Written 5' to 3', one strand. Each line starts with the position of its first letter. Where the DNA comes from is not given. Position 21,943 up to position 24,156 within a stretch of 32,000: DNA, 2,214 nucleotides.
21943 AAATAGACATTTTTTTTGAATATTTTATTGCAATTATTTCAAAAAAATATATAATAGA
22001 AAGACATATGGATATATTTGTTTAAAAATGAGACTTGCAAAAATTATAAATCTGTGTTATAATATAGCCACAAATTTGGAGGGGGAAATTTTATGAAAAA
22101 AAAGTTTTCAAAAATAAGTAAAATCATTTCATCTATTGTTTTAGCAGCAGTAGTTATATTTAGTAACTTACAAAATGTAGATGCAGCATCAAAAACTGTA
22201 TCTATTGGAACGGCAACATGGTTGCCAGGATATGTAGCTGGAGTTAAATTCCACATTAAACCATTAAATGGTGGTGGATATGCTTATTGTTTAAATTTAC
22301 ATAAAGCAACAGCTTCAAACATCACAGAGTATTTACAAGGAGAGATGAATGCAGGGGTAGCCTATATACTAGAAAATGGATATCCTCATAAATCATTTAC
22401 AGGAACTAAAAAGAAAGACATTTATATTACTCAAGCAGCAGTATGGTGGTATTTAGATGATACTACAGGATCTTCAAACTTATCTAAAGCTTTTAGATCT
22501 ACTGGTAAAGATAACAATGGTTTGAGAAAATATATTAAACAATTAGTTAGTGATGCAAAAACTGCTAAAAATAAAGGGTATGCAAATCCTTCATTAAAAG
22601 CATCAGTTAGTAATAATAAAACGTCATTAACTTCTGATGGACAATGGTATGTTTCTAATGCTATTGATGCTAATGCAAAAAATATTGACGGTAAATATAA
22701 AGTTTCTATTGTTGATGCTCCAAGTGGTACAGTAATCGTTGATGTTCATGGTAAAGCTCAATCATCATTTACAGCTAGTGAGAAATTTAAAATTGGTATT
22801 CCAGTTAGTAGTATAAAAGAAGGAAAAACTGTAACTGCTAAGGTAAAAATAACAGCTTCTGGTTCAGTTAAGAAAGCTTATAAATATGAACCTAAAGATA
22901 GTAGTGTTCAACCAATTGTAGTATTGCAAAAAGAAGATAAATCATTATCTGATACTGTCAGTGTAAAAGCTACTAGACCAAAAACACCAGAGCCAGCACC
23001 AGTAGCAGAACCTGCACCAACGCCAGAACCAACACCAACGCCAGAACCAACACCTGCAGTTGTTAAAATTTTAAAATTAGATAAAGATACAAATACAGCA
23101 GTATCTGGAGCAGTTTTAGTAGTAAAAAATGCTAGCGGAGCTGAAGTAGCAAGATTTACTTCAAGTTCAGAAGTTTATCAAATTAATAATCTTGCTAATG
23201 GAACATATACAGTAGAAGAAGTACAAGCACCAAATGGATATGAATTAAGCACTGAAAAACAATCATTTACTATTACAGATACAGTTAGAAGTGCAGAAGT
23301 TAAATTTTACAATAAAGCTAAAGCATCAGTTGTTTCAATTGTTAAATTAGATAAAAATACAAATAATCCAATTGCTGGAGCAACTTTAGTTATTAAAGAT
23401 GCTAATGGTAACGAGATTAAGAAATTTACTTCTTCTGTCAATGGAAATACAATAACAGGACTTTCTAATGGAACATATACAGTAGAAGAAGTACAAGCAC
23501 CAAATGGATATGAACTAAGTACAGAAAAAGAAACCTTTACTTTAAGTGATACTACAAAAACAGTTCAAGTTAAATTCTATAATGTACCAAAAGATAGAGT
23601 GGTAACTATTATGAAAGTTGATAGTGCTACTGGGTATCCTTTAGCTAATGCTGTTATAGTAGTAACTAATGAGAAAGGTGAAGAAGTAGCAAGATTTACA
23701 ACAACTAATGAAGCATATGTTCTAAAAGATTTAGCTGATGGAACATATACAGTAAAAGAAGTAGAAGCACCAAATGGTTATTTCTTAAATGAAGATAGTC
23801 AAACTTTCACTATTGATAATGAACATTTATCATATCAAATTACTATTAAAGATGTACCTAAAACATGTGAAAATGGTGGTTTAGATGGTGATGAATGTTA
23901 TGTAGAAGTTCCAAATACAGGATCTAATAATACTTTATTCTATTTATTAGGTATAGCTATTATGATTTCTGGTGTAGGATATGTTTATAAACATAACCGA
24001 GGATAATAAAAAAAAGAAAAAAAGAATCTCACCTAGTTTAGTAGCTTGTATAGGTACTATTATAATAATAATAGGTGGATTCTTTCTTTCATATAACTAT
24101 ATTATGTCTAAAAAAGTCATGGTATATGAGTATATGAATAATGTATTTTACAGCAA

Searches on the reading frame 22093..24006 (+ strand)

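Call 59: search_protein_families(library=pfam, proteins=[window:22093-24006:+], max_evalue=0.00001)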
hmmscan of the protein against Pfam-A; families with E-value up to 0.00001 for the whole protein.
window:22093-24006:+ (637 aa): 4 families
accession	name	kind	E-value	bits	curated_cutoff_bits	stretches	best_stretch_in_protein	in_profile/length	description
PF17802.7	SpaA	-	1.7e-51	172.8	23.1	3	414-497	3-89/91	Prealbumin-like fold domain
PF08341.16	TED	-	1.1e-14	55.2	22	1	63-156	1-101/102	Thioester domain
PF17210.9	SdrD_B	-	6.6e-14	52.5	29.7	0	332-391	19-78/112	SdrD B-like domain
PF13620.12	CarboxypepD_reg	-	1e-13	51.9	32.3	0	420-492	8-78/82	Carboxypeptidase regulatory-like domain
